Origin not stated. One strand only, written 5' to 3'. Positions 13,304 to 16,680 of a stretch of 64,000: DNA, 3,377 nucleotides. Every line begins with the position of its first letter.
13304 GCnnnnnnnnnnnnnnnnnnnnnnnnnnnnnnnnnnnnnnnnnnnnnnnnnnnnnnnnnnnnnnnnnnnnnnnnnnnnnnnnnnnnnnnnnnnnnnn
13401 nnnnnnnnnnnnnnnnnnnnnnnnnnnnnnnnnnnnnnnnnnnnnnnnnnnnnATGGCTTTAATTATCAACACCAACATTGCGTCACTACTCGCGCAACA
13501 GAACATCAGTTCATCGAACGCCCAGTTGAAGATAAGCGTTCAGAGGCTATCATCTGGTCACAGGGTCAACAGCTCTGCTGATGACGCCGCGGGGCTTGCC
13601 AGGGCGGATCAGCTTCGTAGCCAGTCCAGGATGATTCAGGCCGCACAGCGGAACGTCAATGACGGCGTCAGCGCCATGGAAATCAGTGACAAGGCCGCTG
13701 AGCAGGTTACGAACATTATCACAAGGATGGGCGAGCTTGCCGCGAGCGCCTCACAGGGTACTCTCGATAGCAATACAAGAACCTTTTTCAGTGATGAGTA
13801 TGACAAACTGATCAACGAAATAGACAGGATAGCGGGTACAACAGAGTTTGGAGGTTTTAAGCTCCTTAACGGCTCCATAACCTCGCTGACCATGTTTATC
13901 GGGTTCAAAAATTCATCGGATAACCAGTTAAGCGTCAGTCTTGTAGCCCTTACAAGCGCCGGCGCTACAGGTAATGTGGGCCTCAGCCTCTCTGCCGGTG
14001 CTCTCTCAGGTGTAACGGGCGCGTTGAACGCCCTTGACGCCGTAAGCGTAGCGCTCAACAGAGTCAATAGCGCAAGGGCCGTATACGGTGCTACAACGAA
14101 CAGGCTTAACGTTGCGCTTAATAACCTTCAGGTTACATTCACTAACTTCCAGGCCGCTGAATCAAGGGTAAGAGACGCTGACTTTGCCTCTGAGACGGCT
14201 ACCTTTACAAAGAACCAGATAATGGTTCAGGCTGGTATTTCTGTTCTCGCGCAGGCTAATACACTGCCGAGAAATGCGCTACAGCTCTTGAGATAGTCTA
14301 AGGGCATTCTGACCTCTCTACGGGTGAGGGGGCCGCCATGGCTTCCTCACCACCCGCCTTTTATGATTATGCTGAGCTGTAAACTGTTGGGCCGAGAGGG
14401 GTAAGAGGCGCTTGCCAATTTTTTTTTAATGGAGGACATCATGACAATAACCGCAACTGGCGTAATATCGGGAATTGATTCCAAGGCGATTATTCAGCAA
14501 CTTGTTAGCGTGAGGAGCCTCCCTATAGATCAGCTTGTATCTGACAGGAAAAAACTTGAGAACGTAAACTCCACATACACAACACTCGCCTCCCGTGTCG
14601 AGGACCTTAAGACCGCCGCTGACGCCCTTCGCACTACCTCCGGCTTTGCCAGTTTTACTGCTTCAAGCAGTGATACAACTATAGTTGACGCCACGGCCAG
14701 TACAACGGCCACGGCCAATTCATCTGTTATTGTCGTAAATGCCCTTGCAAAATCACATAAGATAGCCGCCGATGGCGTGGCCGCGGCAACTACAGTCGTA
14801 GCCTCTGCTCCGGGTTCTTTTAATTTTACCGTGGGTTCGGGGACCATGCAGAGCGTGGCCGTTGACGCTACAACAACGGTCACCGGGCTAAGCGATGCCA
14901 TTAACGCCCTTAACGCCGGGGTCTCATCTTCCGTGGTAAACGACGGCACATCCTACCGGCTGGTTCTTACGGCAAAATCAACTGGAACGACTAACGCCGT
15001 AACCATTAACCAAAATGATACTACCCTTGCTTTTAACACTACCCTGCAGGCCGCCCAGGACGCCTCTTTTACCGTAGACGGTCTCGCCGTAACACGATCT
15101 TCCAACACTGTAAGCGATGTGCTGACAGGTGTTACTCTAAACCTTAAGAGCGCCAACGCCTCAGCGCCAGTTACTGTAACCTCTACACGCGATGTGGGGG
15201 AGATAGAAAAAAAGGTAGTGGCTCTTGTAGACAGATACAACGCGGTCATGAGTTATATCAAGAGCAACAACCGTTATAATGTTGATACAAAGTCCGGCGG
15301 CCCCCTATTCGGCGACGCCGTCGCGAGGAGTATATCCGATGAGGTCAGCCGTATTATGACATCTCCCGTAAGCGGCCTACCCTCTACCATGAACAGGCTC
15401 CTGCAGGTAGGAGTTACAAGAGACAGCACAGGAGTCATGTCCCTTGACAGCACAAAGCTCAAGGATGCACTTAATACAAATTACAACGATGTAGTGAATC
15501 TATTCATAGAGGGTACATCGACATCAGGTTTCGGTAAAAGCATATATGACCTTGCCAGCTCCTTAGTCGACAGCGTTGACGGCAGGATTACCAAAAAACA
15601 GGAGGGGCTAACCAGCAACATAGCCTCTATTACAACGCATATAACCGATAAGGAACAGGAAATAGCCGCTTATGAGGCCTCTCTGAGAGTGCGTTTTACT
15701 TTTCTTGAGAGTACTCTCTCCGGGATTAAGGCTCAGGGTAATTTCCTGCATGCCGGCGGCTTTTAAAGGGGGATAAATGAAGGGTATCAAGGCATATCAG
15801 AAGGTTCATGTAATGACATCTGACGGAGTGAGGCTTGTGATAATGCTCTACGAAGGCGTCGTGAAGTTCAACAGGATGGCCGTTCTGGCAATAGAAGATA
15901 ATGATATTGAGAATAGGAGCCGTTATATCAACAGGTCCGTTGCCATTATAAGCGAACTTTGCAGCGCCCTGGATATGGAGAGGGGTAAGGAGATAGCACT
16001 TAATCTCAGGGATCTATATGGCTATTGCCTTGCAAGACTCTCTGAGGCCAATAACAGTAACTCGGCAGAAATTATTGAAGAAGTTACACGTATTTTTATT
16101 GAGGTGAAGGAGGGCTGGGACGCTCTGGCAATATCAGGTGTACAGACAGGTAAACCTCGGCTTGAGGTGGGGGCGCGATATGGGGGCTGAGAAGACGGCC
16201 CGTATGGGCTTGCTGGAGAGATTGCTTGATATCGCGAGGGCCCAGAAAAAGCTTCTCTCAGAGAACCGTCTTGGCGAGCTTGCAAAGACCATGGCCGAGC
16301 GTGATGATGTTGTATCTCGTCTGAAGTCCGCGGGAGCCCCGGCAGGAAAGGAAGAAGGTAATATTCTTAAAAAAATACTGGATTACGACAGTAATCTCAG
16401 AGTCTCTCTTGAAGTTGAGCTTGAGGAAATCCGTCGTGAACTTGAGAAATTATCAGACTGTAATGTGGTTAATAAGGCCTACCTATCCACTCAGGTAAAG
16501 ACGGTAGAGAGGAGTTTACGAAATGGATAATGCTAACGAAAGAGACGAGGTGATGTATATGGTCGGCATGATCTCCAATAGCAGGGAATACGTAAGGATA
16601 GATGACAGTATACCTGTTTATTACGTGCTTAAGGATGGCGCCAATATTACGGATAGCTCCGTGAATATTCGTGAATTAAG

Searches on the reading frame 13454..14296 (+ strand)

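Call 48: search_protein_families(library=pfam, proteins=[window:13454-14296:+], max_evalue=0.0001)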
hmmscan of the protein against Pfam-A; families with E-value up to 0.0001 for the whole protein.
window:13454-14296:+ (280 aa): 2 families
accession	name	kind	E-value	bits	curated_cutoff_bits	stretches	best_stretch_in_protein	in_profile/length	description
PF00669.25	Flagellin_N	-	1.7e-36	125.8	26.6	1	5-142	1-138/139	Bacterial flagellin N-terminal helical region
PF00700.27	Flagellin_C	-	6.8e-23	81.2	23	1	194-279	1-86/86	Bacterial flagellin C-terminal helical region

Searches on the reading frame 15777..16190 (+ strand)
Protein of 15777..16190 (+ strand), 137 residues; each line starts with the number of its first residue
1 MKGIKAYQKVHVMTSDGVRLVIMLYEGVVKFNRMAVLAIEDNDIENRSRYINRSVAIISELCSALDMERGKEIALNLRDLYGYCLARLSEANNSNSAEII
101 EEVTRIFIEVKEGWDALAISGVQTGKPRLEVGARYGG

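Call 48: search_protein_families(library=pfam, proteins=[window:15777-16190:+], max_evalue=0.0001)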
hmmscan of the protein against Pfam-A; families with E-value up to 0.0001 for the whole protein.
window:15777-16190:+ (137 aa): 1 family
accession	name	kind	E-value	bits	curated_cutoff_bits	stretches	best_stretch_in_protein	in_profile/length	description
PF02561.19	FliS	-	2.6e-34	118.4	26.7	1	5-117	2-114/115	Flagellar protein FliS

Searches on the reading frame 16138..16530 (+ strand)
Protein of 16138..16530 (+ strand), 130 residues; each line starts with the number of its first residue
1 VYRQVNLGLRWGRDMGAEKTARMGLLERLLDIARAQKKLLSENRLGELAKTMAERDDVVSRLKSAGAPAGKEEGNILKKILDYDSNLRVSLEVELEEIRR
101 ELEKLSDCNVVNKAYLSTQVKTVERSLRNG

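Call 48: search_protein_families(library=pfam, proteins=[window:16138-16530:+], max_evalue=0.0001)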
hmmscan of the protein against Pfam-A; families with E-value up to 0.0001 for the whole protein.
window:16138-16530:+ (130 aa): 1 family
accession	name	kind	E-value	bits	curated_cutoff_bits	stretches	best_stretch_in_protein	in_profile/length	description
PF05400.18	FliT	-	5.7e-06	27.5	29.5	1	47-115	12-85/85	Flagellar protein FliT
